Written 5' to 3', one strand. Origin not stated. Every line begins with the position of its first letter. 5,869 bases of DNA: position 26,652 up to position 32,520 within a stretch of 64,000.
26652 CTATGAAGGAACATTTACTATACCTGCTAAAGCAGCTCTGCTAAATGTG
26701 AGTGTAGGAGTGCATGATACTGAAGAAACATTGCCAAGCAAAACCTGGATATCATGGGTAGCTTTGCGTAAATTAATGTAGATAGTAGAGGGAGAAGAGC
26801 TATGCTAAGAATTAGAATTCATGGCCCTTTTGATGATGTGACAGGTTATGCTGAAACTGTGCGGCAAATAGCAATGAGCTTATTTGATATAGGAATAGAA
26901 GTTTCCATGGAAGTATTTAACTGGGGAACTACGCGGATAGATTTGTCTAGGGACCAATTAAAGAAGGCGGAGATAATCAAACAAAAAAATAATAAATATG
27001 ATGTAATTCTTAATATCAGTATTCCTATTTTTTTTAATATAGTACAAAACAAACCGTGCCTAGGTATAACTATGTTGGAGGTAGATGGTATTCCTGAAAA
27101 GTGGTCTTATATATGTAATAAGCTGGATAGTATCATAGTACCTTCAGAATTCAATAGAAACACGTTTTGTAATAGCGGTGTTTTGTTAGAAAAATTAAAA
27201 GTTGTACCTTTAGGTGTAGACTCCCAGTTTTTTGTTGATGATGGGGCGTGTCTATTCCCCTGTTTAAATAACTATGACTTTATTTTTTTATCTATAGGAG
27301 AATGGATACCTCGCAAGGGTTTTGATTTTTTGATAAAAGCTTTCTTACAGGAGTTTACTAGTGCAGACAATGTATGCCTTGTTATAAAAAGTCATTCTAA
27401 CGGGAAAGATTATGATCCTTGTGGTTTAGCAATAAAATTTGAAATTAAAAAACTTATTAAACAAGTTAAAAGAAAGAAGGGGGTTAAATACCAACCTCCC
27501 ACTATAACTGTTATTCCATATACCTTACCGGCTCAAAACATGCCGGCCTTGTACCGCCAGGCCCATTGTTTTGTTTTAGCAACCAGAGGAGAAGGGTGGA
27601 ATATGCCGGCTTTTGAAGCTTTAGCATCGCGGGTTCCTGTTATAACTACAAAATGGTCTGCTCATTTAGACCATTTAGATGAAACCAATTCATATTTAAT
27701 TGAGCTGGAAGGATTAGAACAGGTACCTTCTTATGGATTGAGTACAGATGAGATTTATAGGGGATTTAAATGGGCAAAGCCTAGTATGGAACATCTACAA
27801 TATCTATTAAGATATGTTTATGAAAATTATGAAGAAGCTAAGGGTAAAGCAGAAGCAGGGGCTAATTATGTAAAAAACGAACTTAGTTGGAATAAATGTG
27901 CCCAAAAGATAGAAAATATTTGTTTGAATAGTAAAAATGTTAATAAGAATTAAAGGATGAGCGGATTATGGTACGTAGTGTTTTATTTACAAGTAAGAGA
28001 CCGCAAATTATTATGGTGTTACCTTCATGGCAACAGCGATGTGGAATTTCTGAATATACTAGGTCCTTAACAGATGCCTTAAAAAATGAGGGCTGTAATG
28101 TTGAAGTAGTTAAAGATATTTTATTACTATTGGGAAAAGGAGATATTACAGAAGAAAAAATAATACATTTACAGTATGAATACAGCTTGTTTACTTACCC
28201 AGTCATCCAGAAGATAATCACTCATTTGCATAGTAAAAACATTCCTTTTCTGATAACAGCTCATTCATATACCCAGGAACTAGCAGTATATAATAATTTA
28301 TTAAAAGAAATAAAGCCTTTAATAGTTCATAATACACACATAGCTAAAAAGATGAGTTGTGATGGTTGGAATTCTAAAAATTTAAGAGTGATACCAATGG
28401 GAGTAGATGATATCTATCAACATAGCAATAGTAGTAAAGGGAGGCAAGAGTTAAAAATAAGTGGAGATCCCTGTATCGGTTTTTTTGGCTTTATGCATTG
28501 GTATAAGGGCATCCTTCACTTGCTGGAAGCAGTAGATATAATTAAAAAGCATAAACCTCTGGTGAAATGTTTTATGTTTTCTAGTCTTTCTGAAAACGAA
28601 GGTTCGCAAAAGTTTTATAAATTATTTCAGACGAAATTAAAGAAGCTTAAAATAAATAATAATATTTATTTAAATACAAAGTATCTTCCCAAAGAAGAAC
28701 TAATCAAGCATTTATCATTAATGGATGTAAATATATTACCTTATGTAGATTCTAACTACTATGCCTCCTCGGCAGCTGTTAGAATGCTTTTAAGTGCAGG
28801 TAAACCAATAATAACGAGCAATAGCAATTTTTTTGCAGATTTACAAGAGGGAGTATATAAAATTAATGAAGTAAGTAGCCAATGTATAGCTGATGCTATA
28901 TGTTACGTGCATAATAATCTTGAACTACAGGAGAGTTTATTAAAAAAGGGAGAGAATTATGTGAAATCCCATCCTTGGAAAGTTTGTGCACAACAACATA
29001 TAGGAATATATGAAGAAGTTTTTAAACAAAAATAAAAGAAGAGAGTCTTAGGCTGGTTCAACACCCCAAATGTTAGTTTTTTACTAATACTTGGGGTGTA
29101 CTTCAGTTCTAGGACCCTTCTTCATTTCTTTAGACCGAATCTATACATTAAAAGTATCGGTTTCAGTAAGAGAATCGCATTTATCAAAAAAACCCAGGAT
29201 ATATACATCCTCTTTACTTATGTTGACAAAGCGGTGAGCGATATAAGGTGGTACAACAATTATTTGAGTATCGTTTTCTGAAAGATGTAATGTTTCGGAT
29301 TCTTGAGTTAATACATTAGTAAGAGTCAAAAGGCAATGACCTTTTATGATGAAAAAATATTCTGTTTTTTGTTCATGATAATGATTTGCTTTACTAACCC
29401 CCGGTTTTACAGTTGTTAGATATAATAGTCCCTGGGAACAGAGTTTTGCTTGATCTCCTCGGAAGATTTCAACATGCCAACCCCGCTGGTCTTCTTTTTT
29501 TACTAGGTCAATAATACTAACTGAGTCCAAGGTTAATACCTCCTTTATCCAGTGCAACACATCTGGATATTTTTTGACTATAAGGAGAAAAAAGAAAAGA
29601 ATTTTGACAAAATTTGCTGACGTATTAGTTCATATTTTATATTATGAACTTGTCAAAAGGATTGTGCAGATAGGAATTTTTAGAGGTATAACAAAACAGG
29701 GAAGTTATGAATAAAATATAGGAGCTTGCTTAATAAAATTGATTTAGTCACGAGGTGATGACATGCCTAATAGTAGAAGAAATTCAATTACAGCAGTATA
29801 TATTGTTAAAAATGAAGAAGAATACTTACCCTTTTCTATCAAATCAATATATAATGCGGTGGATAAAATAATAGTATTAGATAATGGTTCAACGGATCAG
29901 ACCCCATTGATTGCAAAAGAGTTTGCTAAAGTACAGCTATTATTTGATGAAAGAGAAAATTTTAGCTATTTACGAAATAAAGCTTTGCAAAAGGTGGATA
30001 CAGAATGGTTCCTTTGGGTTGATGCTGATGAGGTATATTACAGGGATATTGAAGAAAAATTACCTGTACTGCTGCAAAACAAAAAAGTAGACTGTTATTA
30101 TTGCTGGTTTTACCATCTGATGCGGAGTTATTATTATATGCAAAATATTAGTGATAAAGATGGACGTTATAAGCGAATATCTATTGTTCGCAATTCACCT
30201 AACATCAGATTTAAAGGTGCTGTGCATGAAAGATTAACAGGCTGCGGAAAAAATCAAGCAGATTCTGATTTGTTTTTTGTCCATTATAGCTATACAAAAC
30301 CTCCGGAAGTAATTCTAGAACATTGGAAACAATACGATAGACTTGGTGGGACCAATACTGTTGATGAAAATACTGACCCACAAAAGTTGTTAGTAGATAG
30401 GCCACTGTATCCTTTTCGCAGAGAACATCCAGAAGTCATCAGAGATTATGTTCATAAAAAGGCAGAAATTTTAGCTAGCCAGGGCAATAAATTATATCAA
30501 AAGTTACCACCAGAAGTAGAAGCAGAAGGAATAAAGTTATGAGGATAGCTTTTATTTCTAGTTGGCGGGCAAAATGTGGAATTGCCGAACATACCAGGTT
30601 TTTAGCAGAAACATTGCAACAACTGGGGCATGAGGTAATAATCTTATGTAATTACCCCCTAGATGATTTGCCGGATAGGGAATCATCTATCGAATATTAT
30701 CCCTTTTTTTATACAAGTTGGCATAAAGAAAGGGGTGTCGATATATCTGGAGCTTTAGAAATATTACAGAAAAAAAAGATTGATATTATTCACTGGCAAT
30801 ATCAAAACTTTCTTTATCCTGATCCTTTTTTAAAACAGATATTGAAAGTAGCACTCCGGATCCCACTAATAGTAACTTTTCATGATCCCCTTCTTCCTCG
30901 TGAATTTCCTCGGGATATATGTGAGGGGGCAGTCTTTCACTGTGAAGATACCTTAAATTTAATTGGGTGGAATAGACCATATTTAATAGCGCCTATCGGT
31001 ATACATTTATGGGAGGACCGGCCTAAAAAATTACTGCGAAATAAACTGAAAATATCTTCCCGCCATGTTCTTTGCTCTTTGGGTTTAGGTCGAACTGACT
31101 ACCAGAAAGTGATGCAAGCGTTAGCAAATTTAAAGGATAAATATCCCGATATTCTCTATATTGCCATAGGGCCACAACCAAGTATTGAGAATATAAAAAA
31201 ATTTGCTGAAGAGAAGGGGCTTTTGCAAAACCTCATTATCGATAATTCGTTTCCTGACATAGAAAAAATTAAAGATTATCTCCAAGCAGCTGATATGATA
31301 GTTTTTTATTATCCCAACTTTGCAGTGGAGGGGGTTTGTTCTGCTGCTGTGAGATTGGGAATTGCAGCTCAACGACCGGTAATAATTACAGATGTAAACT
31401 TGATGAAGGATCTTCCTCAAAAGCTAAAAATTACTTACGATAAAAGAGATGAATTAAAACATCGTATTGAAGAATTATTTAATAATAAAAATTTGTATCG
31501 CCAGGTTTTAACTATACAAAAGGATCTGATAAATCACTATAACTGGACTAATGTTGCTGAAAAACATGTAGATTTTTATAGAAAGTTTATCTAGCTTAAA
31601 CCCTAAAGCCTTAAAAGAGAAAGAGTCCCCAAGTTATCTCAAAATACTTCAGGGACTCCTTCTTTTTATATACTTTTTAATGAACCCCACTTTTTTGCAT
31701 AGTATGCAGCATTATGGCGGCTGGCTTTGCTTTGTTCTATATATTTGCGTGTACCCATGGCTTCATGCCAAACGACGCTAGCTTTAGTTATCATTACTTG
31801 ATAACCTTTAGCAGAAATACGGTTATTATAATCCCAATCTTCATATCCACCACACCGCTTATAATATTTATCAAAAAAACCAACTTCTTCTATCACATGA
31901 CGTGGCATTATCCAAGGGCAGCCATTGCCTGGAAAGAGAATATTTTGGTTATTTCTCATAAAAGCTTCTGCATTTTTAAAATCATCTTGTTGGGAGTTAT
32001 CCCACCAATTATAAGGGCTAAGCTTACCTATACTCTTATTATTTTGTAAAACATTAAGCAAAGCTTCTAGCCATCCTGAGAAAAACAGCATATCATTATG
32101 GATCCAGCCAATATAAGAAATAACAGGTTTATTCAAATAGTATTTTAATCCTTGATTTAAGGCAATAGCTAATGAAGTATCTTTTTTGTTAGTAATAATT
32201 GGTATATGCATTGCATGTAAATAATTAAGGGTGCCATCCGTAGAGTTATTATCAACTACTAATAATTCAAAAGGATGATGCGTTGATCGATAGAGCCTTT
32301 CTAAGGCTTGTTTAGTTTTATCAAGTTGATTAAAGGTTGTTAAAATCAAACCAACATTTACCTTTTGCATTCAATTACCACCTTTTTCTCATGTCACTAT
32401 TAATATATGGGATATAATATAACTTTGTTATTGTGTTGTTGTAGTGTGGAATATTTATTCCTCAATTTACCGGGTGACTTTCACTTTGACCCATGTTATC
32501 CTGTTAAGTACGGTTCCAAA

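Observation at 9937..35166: ~25-kb insertion between ylmC and ylmD relative to the B. subtilis sigG-ylm-divIVA synteny, most of it looking like a spore-surface island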

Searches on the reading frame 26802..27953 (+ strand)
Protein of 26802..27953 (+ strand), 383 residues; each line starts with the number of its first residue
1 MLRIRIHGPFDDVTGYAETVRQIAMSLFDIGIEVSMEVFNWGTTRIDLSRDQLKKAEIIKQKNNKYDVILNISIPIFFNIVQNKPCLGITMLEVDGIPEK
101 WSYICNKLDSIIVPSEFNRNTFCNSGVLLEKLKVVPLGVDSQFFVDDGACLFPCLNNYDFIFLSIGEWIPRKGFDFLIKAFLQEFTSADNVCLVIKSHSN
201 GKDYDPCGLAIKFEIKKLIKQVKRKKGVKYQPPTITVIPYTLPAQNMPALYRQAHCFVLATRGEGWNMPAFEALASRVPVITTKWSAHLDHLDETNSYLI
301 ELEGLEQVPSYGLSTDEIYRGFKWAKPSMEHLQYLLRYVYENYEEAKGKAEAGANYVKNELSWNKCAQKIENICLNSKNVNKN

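Call 5: search_protein_families(library=pfam, proteins=[window:26802-27953:+], max_evalue=0.01)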
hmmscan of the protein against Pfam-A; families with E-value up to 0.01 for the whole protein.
window:26802-27953:+ (383 aa): 5 families
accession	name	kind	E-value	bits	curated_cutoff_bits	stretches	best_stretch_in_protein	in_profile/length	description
PF13692.12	Glyco_trans_1_4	-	1.7e-12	48.3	27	1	161-301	3-125/142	Glycosyl transferases group 1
PF00534.26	Glycos_transf_1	-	6.2e-10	39.3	26.4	1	159-285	15-124/172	Glycosyl transferases group 1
PF20706.3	GT4-conflict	-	1.7e-08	34.3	26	1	230-369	257-384/385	Family 4 Glycosyltransferase in conflict systems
PF13524.12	Glyco_trans_1_2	-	2e-05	25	25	1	242-370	35-142/144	Glycosyl transferase-like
PF13439.12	Glyco_transf_4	-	0.001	19.6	28.5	1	101-142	129-169/170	Glycosyltransferase Family 4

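Call 43: search_protein_families(library=ncbifam, proteins=[window:26802-27953:+], max_evalue=0.00001)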
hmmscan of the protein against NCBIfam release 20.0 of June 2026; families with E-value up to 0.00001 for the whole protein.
window:26802-27953:+ (383 aa): 3 families
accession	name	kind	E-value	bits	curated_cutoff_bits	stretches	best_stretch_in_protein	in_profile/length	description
TIGR04047.1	MSMEG_0565_glyc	hypoth_equivalog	2e-11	43.6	259.85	1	160-298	194-321/373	MSMEG_0565 family glycosyltransferase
NF041876.1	EPS_EpsE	equivalog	3.9e-08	33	400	1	127-288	183-330/389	exopolysaccharide biosynthesis GT4 family glycosyltransferase EpsE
TIGR03088.1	stp2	hypoth_equivalog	8.1e-06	25.1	409.05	0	244-295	263-314/374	TIGR03088 family PEP-CTERM/XrtA system glycosyltransferase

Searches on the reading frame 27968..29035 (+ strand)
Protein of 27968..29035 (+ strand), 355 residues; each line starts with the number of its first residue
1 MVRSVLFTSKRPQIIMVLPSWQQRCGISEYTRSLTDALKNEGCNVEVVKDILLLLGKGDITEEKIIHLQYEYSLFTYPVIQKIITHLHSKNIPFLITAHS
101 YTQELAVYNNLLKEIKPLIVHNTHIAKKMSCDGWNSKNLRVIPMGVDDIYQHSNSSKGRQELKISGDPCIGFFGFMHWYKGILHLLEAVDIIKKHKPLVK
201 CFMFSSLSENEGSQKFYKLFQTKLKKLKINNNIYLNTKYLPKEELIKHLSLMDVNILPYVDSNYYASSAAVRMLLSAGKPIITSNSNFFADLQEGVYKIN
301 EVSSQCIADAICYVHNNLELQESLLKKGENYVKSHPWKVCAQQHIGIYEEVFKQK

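Call 5: search_protein_families(library=pfam, proteins=[window:27968-29035:+], max_evalue=0.01)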
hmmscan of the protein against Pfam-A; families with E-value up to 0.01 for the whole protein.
window:27968-29035:+ (355 aa): 3 families
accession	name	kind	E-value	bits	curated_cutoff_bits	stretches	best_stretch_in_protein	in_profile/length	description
PF13692.12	Glyco_trans_1_4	-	5.4e-07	30.4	27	1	168-316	2-141/142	Glycosyl transferases group 1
PF00534.26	Glycos_transf_1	-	8.5e-06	25.8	26.4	1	160-328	7-169/172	Glycosyl transferases group 1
PF13439.12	Glyco_transf_4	-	0.00036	21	28.5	0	65-147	75-167/170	Glycosyltransferase Family 4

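Call 43: search_protein_families(library=ncbifam, proteins=[window:27968-29035:+], max_evalue=0.00001)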
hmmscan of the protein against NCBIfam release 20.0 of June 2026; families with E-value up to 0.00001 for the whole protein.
window:27968-29035:+ (355 aa): 4 families
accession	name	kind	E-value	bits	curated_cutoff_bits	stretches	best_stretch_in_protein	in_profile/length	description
NF038295.1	EPS_HpsP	equivalog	2.3e-08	33.5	550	1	136-351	176-387/388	hormogonium polysaccharide biosynthesis glycosyltransferase HpsP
NF038298.1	EPS_HpsO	equivalog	8.5e-08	31.4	575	1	85-351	114-387/388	hormogonium polysaccharide biosynthesis glycosyltransferase HpsO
TIGR04063.1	stp3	hypoth_equivalog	2.1e-07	30.2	442.05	1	125-351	168-395/397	TIGR04063 family PEP-CTERM/XrtA system glycosyltransferase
TIGR04047.1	MSMEG_0565_glyc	hypoth_equivalog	2.6e-06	26.8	259.85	1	140-349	162-372/373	MSMEG_0565 family glycosyltransferase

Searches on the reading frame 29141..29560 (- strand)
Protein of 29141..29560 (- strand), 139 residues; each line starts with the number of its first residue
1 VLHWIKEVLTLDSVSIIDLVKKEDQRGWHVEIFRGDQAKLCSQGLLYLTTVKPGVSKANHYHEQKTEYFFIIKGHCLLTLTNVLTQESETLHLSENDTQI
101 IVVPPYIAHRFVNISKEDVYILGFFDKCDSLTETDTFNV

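Call 6: search_protein_families(library=pfam, proteins=[window:29141-29560:-], max_evalue=0.01)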
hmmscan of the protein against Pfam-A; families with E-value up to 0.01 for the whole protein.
window:29141-29560:- (139 aa): 6 families
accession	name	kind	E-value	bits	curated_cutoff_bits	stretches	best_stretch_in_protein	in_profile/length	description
PF14667.12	Polysacc_synt_C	-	2e-20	73.4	28.7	1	23-137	2-111/111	Polysaccharide biosynthesis C-terminal domain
PF07883.17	Cupin_2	-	1.3e-09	38.1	27.2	1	48-122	2-67/70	Cupin domain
PF05523.17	FdtA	-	1.9e-06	28.1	23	1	14-120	3-106/131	WxcM-like, C-terminal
PF00190.28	Cupin_1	-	4.9e-05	23.4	22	1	43-126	32-115/151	Cupin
PF00908.23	dTDP_sugar_isom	-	9.5e-05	22.6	27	1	10-119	3-124/168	dTDP-4-dehydrorhamnose 3,5-epimerase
PF06560.17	GPI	-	0.0001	22.1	20.7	1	59-121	71-140/182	Glucose-6-phosphate isomerase (GPI)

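Call 43: search_protein_families(library=ncbifam, proteins=[window:29141-29560:-], max_evalue=0.00001)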
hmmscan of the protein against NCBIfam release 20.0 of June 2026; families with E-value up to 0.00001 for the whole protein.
window:29141-29560:- (139 aa): 1 family
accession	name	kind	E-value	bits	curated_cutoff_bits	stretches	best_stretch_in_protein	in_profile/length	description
NF047837.1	UDPAcbARedWbcJ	equivalog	7.2e-13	48.2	500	1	18-137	250-364/372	UDP-2-acetamido-2,6-beta-L-arabino-hexul-4-ose reductase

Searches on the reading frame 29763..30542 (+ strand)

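Call 6: search_protein_families(library=pfam, proteins=[window:29763-30542:+], max_evalue=0.01)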
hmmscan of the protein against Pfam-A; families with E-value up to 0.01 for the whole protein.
window:29763-30542:+ (259 aa): 3 families
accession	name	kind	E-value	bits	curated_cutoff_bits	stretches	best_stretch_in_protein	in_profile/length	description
PF00535.33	Glycos_transf_2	-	2.5e-18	67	23.3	1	12-129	3-129/168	Glycosyl transferase family 2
PF13704.12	Glyco_tranf_2_4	-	4.2e-07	30.8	27.5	1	16-96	1-88/98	Glycosyl transferase family 2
PF10111.15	Glyco_tranf_2_2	-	0.0072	16.3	27.3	0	25-109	21-111/276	Glycosyltransferase like family 2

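Call 43: search_protein_families(library=ncbifam, proteins=[window:29763-30542:+], max_evalue=0.00001)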
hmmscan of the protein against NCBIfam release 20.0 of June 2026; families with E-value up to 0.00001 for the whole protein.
window:29763-30542:+ (259 aa): 2 families
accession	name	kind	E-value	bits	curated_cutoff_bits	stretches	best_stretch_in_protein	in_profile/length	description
TIGR04195.1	S_glycosyl_SunS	equivalog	9.1e-16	57.7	350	1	5-158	55-202/421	SunS family peptide S-glycosyltransferase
NF007482.0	PRK10073.1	equivalog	7.1e-08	31.8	423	1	12-116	11-122/334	glycosyltransferase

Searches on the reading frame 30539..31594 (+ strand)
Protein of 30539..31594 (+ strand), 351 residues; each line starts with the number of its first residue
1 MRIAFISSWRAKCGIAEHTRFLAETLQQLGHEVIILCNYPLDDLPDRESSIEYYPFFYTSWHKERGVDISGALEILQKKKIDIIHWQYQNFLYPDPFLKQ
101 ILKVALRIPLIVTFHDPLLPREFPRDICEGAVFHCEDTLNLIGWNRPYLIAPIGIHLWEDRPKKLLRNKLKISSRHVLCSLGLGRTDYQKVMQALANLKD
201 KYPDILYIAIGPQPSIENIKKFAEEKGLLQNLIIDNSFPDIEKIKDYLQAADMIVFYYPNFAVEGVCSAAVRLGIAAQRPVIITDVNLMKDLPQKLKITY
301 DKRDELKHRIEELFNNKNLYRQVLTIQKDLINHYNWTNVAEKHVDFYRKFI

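Call 6: search_protein_families(library=pfam, proteins=[window:30539-31594:+], max_evalue=0.01)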
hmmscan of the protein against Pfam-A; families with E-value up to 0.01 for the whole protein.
window:30539-31594:+ (351 aa): 4 families
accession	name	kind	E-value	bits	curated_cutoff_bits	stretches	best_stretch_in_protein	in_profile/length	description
PF13439.12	Glyco_transf_4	-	1.4e-11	45.2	28.5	1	14-119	3-108/170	Glycosyltransferase Family 4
PF13579.12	Glyco_trans_4_4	-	3.5e-08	34.4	29.7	1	14-122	2-109/158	Glycosyl transferase 4-like domain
PF00534.26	Glycos_transf_1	-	4.5e-07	30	26.4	1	187-322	29-164/172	Glycosyl transferases group 1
PF13692.12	Glyco_trans_1_4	-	0.00084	20.1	27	1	191-315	20-141/142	Glycosyl transferases group 1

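Call 43: search_protein_families(library=ncbifam, proteins=[window:30539-31594:+], max_evalue=0.00001)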
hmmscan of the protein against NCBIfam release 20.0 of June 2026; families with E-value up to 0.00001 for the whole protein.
window:30539-31594:+ (351 aa): 2 families
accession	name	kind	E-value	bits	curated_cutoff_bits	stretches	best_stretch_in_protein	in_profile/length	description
NF047684.1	TeichurnBiosyTuaC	equivalog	4.2e-10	39.1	550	1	151-349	190-388/391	teichuronic acid biosynthesis protein TuaC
NF038295.1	EPS_HpsP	equivalog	1.1e-06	28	550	1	149-350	179-387/388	hormogonium polysaccharide biosynthesis glycosyltransferase HpsP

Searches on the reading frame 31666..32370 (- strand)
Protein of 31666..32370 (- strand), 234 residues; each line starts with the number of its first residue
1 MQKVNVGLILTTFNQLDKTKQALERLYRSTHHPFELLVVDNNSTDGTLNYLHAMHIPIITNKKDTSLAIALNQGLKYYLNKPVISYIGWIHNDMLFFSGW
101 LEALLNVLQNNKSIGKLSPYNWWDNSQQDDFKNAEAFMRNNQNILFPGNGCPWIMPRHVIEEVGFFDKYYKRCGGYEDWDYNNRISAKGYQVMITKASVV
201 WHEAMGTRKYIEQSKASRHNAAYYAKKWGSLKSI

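Call 6: search_protein_families(library=pfam, proteins=[window:31666-32370:-], max_evalue=0.01)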
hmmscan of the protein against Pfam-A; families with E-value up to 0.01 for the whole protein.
window:31666-32370:- (234 aa): 4 families
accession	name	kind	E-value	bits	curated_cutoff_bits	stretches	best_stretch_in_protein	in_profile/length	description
PF00535.33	Glycos_transf_2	-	9.5e-17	61.9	23.3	1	9-115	3-113/168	Glycosyl transferase family 2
PF13641.12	Glyco_tranf_2_3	-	1.5e-08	35.4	27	1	6-213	3-219/230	Glycosyltransferase like family 2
PF10111.15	Glyco_tranf_2_2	-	8e-05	22.7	27.3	1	21-192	14-206/276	Glycosyltransferase like family 2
PF13712.12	Glyco_tranf_2_5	-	0.0075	16.4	27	0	54-115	28-86/210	Glycosyltransferase like family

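Call 43: search_protein_families(library=ncbifam, proteins=[window:31666-32370:-], max_evalue=0.00001)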
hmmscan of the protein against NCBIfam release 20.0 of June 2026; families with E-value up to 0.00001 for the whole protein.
window:31666-32370:- (234 aa): 4 families
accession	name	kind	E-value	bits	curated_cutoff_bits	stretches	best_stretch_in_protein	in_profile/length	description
NF041875.1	EPS_EpsD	equivalog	5e-11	42.6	370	1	8-221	3-227/325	exopolysaccharide biosynthesis glycosyltransferase EpsD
TIGR04283.1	glyco_like_mftF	equivalog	2.2e-07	30.7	182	1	8-200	3-183/221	TIGR04283 family arsenosugar biosynthesis glycosyltransferase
NF047683.1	TeichurnBiosyTuaG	equivalog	4.8e-06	26.4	400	1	3-127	5-130/252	teichuronic acid biosynthesis protein TuaG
NF053739.1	GlytfEpsEBac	equivalog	7.1e-06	25.2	450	0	6-110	3-109/265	glycosyltransferase EpsE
